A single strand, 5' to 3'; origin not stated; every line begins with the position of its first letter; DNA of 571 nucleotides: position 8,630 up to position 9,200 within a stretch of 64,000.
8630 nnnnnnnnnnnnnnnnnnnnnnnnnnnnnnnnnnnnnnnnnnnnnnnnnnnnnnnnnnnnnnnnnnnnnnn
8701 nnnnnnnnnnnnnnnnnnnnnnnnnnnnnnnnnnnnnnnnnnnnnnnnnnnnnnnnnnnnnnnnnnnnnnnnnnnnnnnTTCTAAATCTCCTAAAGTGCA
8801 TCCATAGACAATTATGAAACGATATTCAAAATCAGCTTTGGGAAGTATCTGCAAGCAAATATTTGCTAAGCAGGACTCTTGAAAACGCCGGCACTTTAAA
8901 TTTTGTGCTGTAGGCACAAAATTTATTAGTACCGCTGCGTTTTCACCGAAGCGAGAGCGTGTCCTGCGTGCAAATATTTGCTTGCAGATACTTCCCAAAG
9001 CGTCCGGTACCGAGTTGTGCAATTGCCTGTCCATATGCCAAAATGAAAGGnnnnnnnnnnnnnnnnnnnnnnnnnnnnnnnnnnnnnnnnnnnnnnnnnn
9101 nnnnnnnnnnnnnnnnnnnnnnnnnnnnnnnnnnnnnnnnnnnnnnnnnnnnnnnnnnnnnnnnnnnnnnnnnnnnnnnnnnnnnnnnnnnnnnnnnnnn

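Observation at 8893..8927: Compensatory base changes preserve the central hairpin of the repeat across copies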

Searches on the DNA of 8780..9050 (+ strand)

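Call 26: search_rna_families(source=window, start=8780, end=9050, threshold=evalue, max_evalue=10)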
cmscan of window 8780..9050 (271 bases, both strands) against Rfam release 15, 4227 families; matches with E-value up to 10: 5.
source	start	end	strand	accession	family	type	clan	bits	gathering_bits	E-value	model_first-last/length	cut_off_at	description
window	8868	8952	+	RF04084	mir-595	Gene; miRNA;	-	23.6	70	0.0042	1-86/86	no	mir-595 microRNA precursor family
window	8881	8944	-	RF04262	MIR1319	Gene; miRNA;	-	18.1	116.6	0.81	1-119/119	no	MIR1319 microRNA precursor family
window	8851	8985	+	RF03334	MIR391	Gene; miRNA;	-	16.9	70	0.65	1-103/103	no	MIR391 microRNA precursor family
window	8905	8929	-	RF01687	Acido-Lenti-1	Gene; sRNA;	-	16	37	0.19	21-45/46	no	Acido-Lenti-1 RNA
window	8816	8845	+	RF02133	HOXB13-AS1_2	Gene; lncRNA;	-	13.9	40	0.53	52-81/81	no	HOXB13 antisense RNA 1 conserved region 2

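Call 61: search_dna_similar(query=window:8867-8975:+, collection=plasmids, mode=distant, max_evalue=0.01)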
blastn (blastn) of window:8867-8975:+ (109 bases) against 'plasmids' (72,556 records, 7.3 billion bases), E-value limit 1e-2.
No match.

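Call 62: search_dna_similar(query=window:8867-8975:+, collection=phages, mode=distant, max_evalue=0.01)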
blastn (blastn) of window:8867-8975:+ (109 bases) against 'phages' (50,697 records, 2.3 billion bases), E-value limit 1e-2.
No match.

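Call 72: build_rna_model(alignment_id=A2, structure=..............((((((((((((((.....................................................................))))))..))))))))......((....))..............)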
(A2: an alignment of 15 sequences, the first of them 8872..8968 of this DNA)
Model R1 built from alignment A2 (15 sequences, 141 columns); structure: as given.
model positions 100; base pairs 16; branch points 1; effective number of sequences 2.69; information 0.59 bits per position. Calibrated on 0.2 Mb of random sequence (short: E-values are rough).
structure used (alignment columns):
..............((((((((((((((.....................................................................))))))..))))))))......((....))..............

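Call 73: search_with_rna_model(model_id=R1, sources=[window, L001, L002, L004, L005, L008, L009, L010, L011, L013, L014, L015, L016, L017, L018, L019, L022, L023, L024, L025, L052, L103, L104, L105, L107], max_evalue=1, make_alignment=true)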
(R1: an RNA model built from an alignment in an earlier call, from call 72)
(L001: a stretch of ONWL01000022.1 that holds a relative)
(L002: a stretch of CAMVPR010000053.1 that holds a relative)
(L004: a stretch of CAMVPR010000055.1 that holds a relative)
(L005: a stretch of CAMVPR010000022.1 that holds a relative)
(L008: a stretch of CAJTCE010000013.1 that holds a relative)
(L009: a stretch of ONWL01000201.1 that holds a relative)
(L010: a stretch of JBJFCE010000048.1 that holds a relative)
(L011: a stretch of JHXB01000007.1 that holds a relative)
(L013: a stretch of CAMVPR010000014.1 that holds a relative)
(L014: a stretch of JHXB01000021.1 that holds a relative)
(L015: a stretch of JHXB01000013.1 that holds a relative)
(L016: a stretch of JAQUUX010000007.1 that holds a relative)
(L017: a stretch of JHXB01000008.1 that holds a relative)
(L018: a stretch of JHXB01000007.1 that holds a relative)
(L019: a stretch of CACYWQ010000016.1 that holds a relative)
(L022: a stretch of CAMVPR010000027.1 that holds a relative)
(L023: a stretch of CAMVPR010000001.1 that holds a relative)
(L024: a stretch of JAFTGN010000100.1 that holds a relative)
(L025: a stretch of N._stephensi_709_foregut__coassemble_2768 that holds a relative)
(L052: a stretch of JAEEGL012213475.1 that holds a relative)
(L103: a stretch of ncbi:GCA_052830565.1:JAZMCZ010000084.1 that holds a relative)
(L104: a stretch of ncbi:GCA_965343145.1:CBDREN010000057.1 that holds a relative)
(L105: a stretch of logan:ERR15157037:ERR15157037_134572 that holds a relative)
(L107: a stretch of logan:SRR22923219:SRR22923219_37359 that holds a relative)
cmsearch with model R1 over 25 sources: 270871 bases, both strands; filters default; matches with E-value up to 1: 49.
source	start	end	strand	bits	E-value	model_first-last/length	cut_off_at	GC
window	8870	8970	+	98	2.6e-21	1-100/100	no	0.49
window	58771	58871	+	97.2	4.2e-21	1-100/100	no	0.49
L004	1001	1101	+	93.8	2.7e-20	1-100/100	no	0.46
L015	474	574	+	93.8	2.7e-20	1-100/100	no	0.46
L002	4138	4238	+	93.5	3.1e-20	1-100/100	no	0.46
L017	3045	3145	+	93.5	3.1e-20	1-100/100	no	0.46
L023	4172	4272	+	93.5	3.1e-20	1-100/100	no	0.46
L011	744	844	+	93.4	3.3e-20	1-100/100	no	0.47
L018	6786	6886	+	93.4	3.3e-20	1-100/100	no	0.47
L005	4633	4734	-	93.1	4.1e-20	1-100/100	no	0.46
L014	2105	2205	-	92.6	5.2e-20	1-100/100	no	0.45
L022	1510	1609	-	90.9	1.4e-19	1-100/100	no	0.43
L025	3192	3284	-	88.5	5.1e-19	1-100/100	no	0.52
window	56826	56926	-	88.2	6.1e-19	1-100/100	no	0.44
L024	862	965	+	84.4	4.8e-18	1-100/100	no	0.48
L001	7427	7530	-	82.9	1.1e-17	1-100/100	no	0.44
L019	7437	7530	-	82.1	1.8e-17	1-100/100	no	0.56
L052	611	704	-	82.1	1.8e-17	1-100/100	no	0.56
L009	3145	3248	+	81.1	3e-17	1-100/100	no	0.39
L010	3358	3447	+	78.9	1e-16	1-100/100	no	0.58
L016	5527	5618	+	74.3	1.3e-15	1-100/100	no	0.49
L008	9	109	-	73.5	2.1e-15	1-100/100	no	0.45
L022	1214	1313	-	66.2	1.1e-13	1-100/100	no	0.54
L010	6966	7058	-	41.1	1.2e-07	1-100/100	no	0.59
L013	4145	4272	-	38.1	6.2e-07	1-100/100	no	0.47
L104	8220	8319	-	31.6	2.3e-05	1-100/100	no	0.37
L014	2120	2209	+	27.4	0.00023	1-100/100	no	0.41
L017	3041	3130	-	27.4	0.00023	1-100/100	no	0.42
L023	4168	4257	-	27.4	0.00023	1-100/100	no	0.42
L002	4134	4223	-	27.4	0.00023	1-100/100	no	0.42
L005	4648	4738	+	27.4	0.00024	1-100/100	no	0.43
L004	997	1086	-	27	0.00028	1-100/100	no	0.42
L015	470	559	-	27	0.00028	1-100/100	no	0.42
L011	740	829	-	26.3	0.00043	1-100/100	no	0.43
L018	6782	6871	-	26.3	0.00043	1-100/100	no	0.43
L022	1525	1613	+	26.1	0.00048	1-100/100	no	0.39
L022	1229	1317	+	22.8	0.0029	1-100/100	no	0.52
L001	6596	6644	-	21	0.0078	1-100/100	no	0.35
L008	23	113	+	20.5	0.011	1-100/100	no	0.44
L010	3347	3435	-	17.7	0.05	1-100/100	no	0.52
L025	3207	3291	+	17.4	0.059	1-100/100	no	0.51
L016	5513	5603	-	14.7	0.26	1-100/100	no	0.43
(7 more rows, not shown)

Alignment A4: 49 matches aligned to the model, 209 columns, each read 5' to 3' on its own strand. Consensus structure (alignment columns), stored with it:
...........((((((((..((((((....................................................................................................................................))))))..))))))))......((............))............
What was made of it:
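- The forward strand scores 70-98 bits for most copies (31-68 for the four most divergent) and the reverse strand 13-27 bits (call 73).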

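Call 74: search_with_rna_model(model_id=R1, sources=[window, L001, L002, L004, L005, L008, L009, L010, L011, L013, L014, L015, L016, L017, L018, L019, L022, L023, L024, L025, L052, L103, L104, L105, L107], max_evalue=0.0001, make_alignment=true)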
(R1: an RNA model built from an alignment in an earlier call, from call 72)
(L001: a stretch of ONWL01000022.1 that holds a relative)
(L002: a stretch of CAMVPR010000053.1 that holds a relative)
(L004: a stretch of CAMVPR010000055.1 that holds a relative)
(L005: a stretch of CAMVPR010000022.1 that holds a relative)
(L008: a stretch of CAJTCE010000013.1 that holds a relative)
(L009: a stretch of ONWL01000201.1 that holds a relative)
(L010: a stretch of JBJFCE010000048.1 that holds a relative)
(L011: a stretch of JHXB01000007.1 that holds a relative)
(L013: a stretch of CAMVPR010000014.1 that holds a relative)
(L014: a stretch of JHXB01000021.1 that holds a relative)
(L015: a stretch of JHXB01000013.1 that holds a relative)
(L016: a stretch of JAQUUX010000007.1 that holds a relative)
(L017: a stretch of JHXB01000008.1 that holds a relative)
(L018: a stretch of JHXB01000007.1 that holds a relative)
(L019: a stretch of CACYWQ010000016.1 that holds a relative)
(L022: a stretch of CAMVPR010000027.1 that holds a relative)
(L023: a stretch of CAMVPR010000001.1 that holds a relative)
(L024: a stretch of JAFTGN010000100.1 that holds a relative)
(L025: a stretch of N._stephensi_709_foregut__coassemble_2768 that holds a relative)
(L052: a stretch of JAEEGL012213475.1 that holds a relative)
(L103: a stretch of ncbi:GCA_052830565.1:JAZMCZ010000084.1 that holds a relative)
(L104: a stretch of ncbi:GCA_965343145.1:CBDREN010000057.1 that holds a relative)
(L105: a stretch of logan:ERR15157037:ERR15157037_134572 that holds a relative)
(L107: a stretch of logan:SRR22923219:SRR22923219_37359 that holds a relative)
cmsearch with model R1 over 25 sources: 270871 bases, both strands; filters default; matches with E-value up to 0.0001: 28.
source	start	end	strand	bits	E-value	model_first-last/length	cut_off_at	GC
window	8870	8970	+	98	2.6e-21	1-100/100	no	0.49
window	58771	58871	+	97.2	4.2e-21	1-100/100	no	0.49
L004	1001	1101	+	93.8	2.7e-20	1-100/100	no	0.46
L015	474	574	+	93.8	2.7e-20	1-100/100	no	0.46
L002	4138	4238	+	93.5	3.1e-20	1-100/100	no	0.46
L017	3045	3145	+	93.5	3.1e-20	1-100/100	no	0.46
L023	4172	4272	+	93.5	3.1e-20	1-100/100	no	0.46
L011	744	844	+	93.4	3.3e-20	1-100/100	no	0.47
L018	6786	6886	+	93.4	3.3e-20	1-100/100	no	0.47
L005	4633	4734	-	93.1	4.1e-20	1-100/100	no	0.46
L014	2105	2205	-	92.6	5.2e-20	1-100/100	no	0.45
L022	1510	1609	-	90.9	1.4e-19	1-100/100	no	0.43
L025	3192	3284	-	88.5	5.1e-19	1-100/100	no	0.52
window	56826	56926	-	88.2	6.1e-19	1-100/100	no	0.44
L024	862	965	+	84.4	4.8e-18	1-100/100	no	0.48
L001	7427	7530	-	82.9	1.1e-17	1-100/100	no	0.44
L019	7437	7530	-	82.1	1.8e-17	1-100/100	no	0.56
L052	611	704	-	82.1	1.8e-17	1-100/100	no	0.56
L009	3145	3248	+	81.1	3e-17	1-100/100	no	0.39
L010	3358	3447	+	78.9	1e-16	1-100/100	no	0.58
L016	5527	5618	+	74.3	1.3e-15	1-100/100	no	0.49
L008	9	109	-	73.5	2.1e-15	1-100/100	no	0.45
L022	1214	1313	-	66.2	1.1e-13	1-100/100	no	0.54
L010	6966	7058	-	41.1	1.2e-07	1-100/100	no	0.59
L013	4145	4272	-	38.1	6.2e-07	1-100/100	no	0.47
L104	8220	8319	-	31.6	2.3e-05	1-100/100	no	0.37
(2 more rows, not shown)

Alignment A5: 28 matches aligned to the model, 196 columns, each read 5' to 3' on its own strand. Consensus structure (alignment columns), stored with it:
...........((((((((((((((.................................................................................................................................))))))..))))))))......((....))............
